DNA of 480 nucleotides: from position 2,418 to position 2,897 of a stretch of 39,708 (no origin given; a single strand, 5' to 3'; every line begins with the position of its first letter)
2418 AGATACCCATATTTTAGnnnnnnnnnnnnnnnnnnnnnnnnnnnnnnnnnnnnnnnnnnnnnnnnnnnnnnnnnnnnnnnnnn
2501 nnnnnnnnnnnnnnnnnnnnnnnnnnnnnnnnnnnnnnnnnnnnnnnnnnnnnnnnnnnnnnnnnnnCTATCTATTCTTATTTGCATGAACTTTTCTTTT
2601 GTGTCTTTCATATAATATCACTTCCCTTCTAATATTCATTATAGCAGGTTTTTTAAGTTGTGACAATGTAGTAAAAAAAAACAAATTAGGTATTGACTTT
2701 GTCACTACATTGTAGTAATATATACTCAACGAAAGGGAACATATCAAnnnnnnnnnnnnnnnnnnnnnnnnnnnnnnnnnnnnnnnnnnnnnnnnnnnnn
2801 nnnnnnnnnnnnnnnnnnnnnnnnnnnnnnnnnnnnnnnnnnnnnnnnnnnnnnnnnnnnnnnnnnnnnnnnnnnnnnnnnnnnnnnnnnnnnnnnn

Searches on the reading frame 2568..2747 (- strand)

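Call 55: search_protein_families(library=pfam, proteins=[window:2568-2747:-], max_evalue=0.1)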
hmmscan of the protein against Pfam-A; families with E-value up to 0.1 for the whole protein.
window:2568-2747:- (59 aa): 1 family
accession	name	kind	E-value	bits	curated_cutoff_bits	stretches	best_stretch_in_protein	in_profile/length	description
PF04388.17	Hamartin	-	0.073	12.3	25.9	1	44-59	710-725/727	Hamartin protein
